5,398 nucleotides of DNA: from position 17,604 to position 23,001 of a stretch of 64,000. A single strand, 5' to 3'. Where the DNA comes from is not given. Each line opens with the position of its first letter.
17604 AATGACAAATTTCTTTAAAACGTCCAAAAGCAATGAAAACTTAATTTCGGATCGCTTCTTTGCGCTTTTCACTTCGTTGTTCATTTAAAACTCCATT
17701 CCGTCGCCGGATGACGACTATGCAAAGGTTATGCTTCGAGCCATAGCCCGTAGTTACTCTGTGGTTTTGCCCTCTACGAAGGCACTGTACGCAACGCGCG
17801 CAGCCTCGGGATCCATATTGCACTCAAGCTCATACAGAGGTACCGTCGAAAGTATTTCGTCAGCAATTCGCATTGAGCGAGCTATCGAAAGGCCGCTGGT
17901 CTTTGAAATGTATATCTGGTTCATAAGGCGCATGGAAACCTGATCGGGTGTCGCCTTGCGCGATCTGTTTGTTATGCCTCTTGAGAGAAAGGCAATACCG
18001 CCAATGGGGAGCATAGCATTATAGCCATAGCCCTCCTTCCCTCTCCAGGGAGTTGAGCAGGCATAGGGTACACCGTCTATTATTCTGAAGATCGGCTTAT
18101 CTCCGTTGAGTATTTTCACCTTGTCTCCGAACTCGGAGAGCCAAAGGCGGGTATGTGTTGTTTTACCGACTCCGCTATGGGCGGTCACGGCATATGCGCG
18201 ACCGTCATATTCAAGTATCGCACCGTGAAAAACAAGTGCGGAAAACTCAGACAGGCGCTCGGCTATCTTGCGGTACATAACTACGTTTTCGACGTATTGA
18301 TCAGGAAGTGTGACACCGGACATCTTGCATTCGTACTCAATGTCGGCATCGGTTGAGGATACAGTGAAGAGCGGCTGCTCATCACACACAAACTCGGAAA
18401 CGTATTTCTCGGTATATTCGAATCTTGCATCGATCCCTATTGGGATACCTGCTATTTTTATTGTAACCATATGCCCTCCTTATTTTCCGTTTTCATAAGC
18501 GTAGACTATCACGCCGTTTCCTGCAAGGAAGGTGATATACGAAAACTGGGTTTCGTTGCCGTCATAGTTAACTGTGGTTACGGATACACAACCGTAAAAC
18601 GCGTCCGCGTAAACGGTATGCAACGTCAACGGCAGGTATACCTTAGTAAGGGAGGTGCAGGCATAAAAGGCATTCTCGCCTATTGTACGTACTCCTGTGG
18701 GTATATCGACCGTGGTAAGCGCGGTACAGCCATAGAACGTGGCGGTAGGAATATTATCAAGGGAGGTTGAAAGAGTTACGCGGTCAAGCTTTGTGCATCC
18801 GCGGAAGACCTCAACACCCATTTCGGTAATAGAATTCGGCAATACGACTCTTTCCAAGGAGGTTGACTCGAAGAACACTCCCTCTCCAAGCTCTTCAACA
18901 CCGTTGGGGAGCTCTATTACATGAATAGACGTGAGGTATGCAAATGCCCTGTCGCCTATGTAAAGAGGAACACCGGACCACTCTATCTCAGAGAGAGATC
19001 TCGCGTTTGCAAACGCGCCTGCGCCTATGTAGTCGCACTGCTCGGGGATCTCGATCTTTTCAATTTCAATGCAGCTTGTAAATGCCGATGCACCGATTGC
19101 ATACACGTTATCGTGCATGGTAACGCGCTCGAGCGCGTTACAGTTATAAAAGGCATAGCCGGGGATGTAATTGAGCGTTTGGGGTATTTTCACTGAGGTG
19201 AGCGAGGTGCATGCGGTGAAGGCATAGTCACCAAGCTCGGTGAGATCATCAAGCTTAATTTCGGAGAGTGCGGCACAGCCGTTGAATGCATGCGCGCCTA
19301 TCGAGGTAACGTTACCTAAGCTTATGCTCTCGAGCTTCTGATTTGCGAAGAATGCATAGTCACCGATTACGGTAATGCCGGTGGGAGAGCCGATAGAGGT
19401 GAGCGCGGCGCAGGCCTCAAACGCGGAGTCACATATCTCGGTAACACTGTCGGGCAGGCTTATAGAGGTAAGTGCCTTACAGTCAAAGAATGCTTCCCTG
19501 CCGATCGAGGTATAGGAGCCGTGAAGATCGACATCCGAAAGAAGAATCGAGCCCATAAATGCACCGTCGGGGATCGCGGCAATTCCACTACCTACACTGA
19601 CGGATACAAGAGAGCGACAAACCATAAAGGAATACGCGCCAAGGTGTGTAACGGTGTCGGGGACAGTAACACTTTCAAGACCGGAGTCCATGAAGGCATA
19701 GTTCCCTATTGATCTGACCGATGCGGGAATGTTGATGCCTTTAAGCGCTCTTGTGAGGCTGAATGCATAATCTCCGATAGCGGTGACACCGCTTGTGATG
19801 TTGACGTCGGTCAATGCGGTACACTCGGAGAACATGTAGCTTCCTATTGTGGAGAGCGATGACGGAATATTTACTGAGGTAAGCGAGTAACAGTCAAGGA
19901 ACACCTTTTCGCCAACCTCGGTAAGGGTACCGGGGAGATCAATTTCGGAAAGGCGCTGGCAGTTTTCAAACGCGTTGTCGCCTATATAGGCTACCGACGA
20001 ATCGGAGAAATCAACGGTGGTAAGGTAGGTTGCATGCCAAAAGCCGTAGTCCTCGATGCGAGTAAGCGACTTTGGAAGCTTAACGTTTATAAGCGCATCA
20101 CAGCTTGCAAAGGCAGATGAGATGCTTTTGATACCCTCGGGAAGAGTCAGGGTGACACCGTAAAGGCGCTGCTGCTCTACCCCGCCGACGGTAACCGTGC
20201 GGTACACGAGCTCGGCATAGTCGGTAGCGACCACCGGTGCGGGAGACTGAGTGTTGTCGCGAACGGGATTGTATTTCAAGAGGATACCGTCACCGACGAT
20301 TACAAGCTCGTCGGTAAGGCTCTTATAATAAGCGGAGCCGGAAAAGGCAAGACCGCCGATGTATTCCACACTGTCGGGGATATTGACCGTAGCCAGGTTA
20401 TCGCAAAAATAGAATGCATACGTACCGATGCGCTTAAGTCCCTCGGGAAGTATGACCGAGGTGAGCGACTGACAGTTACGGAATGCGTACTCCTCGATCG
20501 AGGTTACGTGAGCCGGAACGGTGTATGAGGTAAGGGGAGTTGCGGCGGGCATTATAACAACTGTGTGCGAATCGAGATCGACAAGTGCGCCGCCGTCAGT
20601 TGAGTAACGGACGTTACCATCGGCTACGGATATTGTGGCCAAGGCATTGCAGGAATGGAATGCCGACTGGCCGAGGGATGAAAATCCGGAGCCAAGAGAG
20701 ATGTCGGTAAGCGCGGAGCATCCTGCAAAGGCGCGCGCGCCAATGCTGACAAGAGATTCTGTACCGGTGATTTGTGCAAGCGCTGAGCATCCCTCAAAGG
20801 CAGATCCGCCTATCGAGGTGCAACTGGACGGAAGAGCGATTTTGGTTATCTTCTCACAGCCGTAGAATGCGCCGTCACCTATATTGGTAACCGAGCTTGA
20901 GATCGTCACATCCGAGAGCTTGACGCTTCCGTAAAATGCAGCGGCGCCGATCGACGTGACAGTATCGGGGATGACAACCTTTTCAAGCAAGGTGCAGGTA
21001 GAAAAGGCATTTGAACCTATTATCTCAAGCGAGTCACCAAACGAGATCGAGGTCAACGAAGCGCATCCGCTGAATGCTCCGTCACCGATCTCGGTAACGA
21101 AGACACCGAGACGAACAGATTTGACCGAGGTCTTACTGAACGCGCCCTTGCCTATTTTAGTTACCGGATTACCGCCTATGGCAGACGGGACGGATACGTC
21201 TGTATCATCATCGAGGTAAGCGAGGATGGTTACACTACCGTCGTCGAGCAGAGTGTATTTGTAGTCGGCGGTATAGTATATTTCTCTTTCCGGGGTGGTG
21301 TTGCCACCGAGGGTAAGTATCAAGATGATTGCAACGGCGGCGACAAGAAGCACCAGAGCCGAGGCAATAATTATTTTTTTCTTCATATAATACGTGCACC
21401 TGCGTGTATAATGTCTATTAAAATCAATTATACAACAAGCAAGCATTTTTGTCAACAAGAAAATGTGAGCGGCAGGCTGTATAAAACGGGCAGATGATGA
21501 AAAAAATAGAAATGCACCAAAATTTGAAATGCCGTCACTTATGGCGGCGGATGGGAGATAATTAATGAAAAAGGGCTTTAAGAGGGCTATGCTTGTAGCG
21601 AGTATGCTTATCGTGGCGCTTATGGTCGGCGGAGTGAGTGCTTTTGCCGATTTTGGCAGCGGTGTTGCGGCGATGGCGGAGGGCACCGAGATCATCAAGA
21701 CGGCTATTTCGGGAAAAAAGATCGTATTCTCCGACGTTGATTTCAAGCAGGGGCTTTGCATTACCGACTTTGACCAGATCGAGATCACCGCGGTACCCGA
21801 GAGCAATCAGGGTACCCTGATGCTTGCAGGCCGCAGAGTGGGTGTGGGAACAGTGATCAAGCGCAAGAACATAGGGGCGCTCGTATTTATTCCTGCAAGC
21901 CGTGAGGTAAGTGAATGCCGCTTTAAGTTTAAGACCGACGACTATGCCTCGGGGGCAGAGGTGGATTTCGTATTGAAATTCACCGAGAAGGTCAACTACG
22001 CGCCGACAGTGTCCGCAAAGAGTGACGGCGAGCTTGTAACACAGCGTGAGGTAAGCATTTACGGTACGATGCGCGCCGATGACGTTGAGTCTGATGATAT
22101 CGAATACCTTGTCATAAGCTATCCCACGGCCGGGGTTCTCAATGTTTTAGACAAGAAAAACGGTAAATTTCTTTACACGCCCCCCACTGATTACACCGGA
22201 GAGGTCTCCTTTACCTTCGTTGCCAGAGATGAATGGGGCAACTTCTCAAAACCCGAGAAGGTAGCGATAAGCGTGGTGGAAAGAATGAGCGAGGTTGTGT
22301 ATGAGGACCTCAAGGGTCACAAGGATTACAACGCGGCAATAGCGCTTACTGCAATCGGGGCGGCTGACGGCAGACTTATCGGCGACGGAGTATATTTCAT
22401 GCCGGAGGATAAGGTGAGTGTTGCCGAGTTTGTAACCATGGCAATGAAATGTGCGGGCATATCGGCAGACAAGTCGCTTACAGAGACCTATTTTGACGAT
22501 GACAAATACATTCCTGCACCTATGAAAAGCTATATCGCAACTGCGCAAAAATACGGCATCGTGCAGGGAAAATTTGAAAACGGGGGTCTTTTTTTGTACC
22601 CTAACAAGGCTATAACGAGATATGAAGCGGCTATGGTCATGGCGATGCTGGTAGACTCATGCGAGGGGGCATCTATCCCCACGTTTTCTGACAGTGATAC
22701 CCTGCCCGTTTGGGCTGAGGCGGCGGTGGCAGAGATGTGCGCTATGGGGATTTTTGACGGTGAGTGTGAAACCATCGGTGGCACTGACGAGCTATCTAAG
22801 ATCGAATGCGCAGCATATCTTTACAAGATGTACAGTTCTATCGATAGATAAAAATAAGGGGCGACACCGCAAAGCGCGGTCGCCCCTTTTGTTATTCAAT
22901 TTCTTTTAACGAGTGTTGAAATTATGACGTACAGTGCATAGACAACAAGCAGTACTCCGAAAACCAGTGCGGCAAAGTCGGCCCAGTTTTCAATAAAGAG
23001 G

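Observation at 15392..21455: Four-gene operon joining an LRR surface protein, an HprK-like P-loop protein, an orphan fused BY-kinase and a nuclease-like/wHTH protein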

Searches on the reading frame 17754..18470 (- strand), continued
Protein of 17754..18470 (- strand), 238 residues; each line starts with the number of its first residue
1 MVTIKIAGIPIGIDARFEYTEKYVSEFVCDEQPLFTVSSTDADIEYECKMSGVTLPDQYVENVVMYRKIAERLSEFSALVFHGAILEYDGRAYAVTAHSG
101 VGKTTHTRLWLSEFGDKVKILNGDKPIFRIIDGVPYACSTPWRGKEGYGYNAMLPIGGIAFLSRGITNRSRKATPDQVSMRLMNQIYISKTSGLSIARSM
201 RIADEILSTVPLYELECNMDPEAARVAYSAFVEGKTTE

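Call 46: search_protein_families(library=pfam, proteins=[P0270, P0273, P0277, P0279, P0283, P0326, P0337, P0343, P0365, P0340], max_evalue=0.01)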
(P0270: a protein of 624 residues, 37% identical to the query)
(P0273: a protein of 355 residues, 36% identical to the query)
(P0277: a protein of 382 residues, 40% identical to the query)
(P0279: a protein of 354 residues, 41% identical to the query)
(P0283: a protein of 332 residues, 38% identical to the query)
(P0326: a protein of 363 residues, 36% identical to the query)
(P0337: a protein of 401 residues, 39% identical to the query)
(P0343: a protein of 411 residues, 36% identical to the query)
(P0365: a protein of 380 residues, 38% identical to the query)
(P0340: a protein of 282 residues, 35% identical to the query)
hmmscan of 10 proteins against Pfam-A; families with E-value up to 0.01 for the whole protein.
P0270 (624 aa): 2 families
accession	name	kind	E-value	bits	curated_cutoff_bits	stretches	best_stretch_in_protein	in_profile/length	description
PF14907.12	NTP_transf_5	-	1.8e-54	185.4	31.2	1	263-503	4-248/249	Uncharacterised nucleotidyltransferase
PF10706.15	Aminoglyc_resit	-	0.0043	17.6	21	0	351-405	33-88/149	Aminoglycoside-2''-adenylyltransferase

P0273 (355 aa): 1 family
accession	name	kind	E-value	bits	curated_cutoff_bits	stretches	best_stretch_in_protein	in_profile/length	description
PF00717.28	Peptidase_S24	-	0.0068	16.5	23.3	0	238-292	39-90/116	Peptidase S24-like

P0277 (382 aa): 0 families

P0279 (354 aa): 1 family
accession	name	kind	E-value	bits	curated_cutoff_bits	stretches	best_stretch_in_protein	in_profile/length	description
PF13555.12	AAA_29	-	0.0049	17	27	0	122-153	7-39/61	P-loop containing region of AAA domain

P0283 (332 aa): 1 family
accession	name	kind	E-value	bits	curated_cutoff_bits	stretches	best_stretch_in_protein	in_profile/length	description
PF05402.18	PqqD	-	2.6e-12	47.3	23.4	1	261-330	1-67/67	Coenzyme PQQ synthesis protein D (PqqD)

P0326 (363 aa): 2 families
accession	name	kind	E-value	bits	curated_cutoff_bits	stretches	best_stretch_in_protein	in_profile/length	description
PF00717.28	Peptidase_S24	-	8.1e-07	29.2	23.3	1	237-320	30-114/116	Peptidase S24-like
PF07475.17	Hpr_kinase_C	-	0.0011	18.9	33.3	1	79-105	9-35/171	HPr Serine kinase C-terminal domain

P0337 (401 aa): 0 families

P0343 (411 aa): 0 families

P0365 (380 aa): 2 families
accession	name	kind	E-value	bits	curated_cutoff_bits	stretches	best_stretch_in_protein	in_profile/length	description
PF00717.28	Peptidase_S24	-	7.5e-05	22.8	23.3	1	247-327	33-114/116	Peptidase S24-like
PF07475.17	Hpr_kinase_C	-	0.00064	19.7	33.3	1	86-111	8-33/171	HPr Serine kinase C-terminal domain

P0340 (282 aa): 0 families

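Call 56: find_encoding_contigs(protein=P0114, flank=8000, max_places=1)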
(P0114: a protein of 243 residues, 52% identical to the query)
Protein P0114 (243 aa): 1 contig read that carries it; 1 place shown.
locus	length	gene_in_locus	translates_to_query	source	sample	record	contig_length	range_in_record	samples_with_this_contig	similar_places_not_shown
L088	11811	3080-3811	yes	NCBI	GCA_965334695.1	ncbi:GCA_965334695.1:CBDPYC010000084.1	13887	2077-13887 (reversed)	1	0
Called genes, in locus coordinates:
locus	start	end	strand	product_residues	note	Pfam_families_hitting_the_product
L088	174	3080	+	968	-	-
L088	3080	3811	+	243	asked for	PF27840:ScmC (weak)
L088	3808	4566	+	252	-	PF26351:DUF8091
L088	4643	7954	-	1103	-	-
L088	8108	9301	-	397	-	PF01996:F420_ligase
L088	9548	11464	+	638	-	PF01120:Alpha_L_fucos, PF14871:GHL6, PF19773:DUF6259 (faint)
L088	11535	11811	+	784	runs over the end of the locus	?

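Call 61: search_protein_families(library=ncbifam, alignment_id=A3, max_evalue=0.01)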
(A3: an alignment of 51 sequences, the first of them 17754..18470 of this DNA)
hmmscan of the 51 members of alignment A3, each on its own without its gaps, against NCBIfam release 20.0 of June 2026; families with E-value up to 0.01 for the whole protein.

A. member 1, window:17754-18470:- (238 aa): 1 family
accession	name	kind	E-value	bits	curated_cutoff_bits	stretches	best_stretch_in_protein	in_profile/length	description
TIGR04249.1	SCM_chp_ScmC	equivalog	0.0079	15.6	125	1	71-108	118-155/292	SynChlorMet cassette protein ScmC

B. families by the number of members that match (of 51 scanned): 8 families
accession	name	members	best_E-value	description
TIGR04249.1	SCM_chp_ScmC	35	3.3e-10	SynChlorMet cassette protein ScmC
TIGR04352.1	HprK_rel_A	13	4.9e-05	HprK-related kinase A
TIGR04355.1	HprK_rel_B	11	1.8e-05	HprK-related kinase B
NF006820.0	PRK09344.1-2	2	0.0057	phosphoenolpyruvate carboxykinase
NF006821.0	PRK09344.1-3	1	0.0014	phosphoenolpyruvate carboxykinase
TIGR00679.1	hpr-ser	1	0.0022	HPr(Ser) kinase/phosphatase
NF006823.0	PRK09344.1-5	1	0.0055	phosphoenolpyruvate carboxykinase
NF006819.0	PRK09344.1-1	1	0.0095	phosphoenolpyruvate carboxykinase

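Call 77: list_cluster_members(proteins=[P0380, P0121, window:17754-18470:-])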
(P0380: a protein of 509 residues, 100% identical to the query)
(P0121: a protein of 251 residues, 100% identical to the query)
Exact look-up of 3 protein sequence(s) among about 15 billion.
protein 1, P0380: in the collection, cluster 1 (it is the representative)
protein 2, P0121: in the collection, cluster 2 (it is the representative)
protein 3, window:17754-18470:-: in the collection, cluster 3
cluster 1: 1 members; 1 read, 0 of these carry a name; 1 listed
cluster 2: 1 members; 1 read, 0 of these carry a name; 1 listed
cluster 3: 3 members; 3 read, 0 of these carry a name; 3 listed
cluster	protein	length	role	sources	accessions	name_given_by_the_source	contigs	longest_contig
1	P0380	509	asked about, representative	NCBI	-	-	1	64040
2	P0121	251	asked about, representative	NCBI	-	-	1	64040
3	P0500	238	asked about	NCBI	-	-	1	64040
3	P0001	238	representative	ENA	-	-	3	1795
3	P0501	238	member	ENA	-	-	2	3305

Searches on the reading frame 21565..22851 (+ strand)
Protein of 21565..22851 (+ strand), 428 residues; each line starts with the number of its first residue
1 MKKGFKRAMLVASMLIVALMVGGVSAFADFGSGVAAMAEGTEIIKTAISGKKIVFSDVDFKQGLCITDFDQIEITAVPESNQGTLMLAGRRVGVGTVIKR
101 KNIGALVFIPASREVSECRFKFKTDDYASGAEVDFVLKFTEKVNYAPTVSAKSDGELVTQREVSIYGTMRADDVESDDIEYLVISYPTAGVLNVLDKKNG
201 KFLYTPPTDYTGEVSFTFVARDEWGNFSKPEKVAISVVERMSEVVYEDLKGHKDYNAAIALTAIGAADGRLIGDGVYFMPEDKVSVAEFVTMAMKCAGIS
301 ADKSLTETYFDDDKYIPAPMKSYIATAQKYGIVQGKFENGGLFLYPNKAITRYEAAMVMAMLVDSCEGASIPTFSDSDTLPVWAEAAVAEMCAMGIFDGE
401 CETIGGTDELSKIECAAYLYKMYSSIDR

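Call 40: search_protein_families(library=pfam, proteins=[window:21565-22851:+], max_evalue=0.001)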
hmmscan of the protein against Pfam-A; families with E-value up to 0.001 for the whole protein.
window:21565-22851:+ (428 aa): 3 families
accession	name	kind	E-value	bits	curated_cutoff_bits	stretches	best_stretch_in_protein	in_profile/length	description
PF17963.7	Big_9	-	1.4e-07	32.7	23.6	1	144-227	1-81/89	Bacterial Ig domain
PF17892.7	Cadherin_5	-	5.2e-07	29.8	26.5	1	170-228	32-89/98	Cadherin-like domain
PF00395.25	SLH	-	0.00042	20.7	20.8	0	310-356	2-44/44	S-layer homology domain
